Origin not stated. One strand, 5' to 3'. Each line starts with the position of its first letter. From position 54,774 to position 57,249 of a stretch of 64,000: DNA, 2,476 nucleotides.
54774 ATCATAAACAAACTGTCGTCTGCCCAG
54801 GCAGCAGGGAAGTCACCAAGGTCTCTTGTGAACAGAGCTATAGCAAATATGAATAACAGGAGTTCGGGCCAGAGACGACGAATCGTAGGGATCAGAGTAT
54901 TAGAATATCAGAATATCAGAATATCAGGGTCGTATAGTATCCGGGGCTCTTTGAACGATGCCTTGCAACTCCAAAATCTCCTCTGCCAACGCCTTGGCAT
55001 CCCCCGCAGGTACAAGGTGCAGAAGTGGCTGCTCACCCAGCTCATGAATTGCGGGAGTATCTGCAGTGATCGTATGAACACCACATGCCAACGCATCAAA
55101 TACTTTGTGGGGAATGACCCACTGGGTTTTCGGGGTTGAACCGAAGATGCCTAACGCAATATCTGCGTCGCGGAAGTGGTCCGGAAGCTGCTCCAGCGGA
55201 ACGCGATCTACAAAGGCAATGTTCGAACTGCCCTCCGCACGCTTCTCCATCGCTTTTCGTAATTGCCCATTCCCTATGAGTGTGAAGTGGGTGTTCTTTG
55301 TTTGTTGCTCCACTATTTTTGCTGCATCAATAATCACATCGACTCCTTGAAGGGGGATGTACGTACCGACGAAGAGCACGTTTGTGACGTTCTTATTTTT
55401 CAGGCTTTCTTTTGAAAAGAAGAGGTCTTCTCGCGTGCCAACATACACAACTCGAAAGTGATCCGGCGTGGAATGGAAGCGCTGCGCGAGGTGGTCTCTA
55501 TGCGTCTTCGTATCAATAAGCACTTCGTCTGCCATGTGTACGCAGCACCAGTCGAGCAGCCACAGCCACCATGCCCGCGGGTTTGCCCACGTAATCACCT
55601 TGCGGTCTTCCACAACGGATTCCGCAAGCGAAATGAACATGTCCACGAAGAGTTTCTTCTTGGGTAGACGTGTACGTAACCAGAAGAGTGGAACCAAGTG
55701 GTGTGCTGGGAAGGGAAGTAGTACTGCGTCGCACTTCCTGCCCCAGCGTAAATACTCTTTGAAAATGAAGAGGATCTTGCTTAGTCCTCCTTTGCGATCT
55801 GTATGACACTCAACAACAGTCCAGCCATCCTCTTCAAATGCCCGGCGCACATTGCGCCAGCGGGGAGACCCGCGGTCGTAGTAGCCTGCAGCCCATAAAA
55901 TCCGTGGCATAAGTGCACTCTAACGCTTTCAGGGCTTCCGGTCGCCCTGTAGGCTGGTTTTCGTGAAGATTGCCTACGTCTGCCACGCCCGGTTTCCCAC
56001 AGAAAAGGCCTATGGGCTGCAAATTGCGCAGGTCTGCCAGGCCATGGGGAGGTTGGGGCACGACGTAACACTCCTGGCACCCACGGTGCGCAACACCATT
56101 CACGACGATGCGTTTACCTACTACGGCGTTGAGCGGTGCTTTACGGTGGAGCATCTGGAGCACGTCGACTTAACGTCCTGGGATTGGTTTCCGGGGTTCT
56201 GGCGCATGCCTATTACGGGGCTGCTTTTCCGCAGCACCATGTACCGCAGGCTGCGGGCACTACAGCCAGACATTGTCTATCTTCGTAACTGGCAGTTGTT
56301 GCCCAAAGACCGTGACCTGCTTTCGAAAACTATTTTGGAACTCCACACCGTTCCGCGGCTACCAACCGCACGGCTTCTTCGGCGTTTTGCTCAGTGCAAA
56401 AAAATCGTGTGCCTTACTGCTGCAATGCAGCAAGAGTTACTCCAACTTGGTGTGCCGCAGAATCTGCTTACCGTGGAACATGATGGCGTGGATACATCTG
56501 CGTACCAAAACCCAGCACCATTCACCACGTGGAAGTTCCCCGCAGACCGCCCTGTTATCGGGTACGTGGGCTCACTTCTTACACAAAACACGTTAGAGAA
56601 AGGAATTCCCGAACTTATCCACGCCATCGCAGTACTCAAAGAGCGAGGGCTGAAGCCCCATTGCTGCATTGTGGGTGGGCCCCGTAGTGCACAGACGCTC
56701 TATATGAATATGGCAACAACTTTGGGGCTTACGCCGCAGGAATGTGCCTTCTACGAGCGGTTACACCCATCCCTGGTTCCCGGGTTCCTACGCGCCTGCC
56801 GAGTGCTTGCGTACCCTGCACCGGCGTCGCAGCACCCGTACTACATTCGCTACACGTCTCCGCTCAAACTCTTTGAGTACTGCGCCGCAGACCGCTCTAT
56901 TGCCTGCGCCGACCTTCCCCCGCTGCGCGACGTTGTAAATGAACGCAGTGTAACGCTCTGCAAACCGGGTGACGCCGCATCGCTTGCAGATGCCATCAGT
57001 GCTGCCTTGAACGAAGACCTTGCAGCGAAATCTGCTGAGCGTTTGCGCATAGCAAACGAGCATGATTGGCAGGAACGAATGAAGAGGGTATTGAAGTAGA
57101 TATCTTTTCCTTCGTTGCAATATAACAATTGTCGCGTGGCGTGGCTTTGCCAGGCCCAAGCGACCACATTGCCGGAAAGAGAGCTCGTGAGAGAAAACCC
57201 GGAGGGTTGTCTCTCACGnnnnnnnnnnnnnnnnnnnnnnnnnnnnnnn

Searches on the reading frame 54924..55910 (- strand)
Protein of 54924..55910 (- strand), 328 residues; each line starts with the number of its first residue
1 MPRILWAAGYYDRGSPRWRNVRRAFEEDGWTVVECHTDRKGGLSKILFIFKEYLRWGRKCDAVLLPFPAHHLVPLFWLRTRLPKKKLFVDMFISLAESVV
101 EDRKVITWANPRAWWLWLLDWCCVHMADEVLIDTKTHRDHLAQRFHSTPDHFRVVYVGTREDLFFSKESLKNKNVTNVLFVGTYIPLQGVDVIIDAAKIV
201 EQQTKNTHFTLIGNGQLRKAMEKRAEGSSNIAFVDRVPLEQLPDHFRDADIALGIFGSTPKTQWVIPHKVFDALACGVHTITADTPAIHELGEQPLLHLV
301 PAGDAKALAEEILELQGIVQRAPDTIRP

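Call 17: search_protein_families(library=pfam, proteins=[window:54924-55910:-], max_evalue=0.001)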
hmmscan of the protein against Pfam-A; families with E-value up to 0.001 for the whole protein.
window:54924-55910:- (328 aa): 3 families
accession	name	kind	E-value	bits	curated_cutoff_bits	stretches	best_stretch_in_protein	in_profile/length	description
PF13692.12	Glyco_trans_1_4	-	1e-17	65.1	27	1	177-315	3-139/142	Glycosyl transferases group 1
PF00534.26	Glycos_transf_1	-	3.4e-13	49.9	26.4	1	166-315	6-155/172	Glycosyl transferases group 1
PF13524.12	Glyco_trans_1_2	-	3.8e-07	30.6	25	1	203-292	9-89/144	Glycosyl transferase-like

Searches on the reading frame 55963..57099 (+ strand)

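Call 17: search_protein_families(library=pfam, proteins=[window:55963-57099:+], max_evalue=0.001)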
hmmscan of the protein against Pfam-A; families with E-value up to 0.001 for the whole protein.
window:55963-57099:+ (378 aa): 4 families
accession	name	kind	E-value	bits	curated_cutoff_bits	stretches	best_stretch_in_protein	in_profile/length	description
PF13439.12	Glyco_transf_4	-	3.5e-13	50.4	28.5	1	21-179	8-169/170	Glycosyltransferase Family 4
PF13692.12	Glyco_trans_1_4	-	2.2e-12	47.9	27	1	196-350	1-141/142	Glycosyl transferases group 1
PF00534.26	Glycos_transf_1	-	1.7e-10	41.2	26.4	1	191-362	10-166/172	Glycosyl transferases group 1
PF13579.12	Glyco_trans_4_4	-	1.9e-06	28.7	29.7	1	20-171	6-154/158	Glycosyl transferase 4-like domain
